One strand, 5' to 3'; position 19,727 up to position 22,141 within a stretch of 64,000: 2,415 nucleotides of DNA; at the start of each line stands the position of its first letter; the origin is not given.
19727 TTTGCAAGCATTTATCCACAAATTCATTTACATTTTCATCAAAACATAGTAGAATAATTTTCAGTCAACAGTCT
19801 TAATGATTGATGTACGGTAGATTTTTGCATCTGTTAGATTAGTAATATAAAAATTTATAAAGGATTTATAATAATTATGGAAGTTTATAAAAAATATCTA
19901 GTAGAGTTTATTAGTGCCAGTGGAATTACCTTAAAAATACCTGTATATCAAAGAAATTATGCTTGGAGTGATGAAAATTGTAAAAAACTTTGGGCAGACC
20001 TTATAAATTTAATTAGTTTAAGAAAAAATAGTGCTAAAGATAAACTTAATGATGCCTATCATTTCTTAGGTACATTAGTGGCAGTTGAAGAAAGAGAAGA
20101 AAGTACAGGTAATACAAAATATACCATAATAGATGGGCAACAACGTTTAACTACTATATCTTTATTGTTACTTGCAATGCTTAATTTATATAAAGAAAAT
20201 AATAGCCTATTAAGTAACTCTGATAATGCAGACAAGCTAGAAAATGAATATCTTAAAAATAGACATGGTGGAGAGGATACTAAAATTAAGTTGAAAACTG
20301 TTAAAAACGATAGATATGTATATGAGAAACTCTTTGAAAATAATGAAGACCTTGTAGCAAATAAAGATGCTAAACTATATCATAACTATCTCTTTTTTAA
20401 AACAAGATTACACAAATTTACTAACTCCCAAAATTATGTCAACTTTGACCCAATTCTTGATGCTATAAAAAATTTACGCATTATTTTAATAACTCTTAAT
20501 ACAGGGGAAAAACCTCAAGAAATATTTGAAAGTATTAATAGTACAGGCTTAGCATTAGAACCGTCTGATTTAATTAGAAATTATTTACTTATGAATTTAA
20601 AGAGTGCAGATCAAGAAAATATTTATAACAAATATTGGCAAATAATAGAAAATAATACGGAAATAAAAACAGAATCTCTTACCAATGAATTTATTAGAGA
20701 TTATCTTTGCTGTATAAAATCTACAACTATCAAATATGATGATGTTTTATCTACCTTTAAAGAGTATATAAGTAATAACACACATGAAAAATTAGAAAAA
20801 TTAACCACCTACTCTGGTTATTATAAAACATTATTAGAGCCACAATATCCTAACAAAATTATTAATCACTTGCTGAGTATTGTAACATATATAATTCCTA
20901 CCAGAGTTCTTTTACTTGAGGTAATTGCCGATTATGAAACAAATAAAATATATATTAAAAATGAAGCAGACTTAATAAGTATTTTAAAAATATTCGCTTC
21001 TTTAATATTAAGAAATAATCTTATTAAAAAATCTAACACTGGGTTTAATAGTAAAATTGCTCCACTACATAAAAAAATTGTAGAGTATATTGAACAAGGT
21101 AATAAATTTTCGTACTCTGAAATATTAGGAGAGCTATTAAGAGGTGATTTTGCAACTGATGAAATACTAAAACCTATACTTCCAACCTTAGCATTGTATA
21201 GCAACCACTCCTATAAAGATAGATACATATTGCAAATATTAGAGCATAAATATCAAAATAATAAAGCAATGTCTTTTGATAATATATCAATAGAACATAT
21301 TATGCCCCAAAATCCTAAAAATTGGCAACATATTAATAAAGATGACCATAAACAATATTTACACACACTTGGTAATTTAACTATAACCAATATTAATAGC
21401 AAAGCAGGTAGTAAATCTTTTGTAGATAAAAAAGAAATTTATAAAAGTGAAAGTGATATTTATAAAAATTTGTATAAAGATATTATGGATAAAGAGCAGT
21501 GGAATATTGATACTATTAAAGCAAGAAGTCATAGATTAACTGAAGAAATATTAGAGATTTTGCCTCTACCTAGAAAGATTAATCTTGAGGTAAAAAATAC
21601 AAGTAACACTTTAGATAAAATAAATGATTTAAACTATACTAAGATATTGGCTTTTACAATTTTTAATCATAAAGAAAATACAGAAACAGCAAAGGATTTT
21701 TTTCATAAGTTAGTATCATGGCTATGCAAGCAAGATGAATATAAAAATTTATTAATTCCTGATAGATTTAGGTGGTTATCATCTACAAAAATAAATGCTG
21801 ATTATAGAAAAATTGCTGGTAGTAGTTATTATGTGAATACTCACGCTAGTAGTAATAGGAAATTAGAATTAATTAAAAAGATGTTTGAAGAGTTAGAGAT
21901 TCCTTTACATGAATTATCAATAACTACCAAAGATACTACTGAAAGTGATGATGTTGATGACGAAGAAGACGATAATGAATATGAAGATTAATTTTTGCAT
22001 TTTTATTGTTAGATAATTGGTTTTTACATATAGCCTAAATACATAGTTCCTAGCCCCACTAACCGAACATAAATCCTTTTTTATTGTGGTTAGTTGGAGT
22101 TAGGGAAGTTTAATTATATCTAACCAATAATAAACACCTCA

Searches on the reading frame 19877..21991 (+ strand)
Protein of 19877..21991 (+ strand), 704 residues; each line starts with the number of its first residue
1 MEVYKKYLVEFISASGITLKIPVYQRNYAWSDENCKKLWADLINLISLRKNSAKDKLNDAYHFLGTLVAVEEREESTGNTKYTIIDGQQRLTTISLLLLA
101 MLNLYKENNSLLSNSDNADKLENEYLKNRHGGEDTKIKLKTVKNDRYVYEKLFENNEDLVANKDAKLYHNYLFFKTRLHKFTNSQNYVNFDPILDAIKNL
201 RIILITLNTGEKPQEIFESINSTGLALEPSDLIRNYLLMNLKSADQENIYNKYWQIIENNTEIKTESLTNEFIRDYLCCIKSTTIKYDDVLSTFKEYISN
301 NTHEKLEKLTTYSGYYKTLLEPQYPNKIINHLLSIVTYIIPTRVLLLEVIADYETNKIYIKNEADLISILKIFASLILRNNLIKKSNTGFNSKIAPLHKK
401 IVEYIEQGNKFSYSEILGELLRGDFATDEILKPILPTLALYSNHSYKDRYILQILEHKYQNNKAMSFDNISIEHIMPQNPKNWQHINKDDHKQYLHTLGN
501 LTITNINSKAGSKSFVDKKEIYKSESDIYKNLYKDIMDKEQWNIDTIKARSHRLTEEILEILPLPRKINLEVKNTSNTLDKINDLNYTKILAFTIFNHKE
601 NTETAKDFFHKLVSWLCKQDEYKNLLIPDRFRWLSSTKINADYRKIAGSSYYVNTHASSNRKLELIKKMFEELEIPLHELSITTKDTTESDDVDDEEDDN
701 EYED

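Call 3: search_protein_families(library=pfam, proteins=[window:19877-21991:+])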
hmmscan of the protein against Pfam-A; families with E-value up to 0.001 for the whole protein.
window:19877-21991:+ (704 aa): 3 families
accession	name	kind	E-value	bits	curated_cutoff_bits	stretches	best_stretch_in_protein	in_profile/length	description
PF03235.19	GmrSD_N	-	2.5e-36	126.1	33.2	1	13-238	6-199/199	GmrSD restriction endonuclease, N-terminal domain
PF07510.16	GmrSD_C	-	7.2e-23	81.5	23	1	428-556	4-137/138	GmrSD restriction endonucleases, C-terminal domain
PF03925.18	SeqA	-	0.0006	20.3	25.5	0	640-678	65-103/111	SeqA protein C-terminal domain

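Call 71: search_protein_families(library=ncbifam, proteins=[window:19877-21991:+], max_evalue=0.001)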
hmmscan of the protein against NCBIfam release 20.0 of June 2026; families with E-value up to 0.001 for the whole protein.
window:19877-21991:+ (704 aa): 0 families

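Call 72: search_protein_families(library=padloc, proteins=[window:19877-21991:+], max_evalue=0.001)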
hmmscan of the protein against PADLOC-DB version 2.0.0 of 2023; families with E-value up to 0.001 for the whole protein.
window:19877-21991:+ (704 aa): 26 families (the best 25 are shown)
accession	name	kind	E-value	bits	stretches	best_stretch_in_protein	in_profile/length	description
PDLC02693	Orf5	-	2.5e-102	341.6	1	20-561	10-541/543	Orf5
PDLC02702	Orf5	-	5.5e-65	218.2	1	20-563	4-542/543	Orf5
PDLC04157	HEC-06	-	3.4e-63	212.1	1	18-558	22-551/558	-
PDLC04154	HEC-06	-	1.3e-60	203.7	1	14-561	19-563/569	-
PDLC04155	HEC-06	-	2.6e-54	182.7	1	4-561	8-557/562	-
PDLC02687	Orf5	-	1.2e-53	180.7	1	14-547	13-543/543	Orf5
PDLC02695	Orf5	-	1.4e-45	153.8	2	15-300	16-313/601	Orf5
PDLC02700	Orf5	-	2.1e-41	140.3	1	19-556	12-549/555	Orf5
PDLC02701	Orf5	-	6.2e-35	118.7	2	19-305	20-316/596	Orf5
PDLC02691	Orf5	-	1.6e-28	97.6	1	19-560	21-577/579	Orf5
PDLC02692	Orf5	-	9.1e-27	92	1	19-556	8-550/558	Orf5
PDLC02792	SspE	-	2.7e-25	86.9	2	6-127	11-135/771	SspE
PDLC02686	Orf5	-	4e-24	83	1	14-557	16-561/566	Orf5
PDLC02786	SspE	-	2.5e-23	80.3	1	9-123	14-131/766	SspE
PDLC02694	Orf5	-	5.2e-23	79.5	2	5-302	4-303/574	Orf5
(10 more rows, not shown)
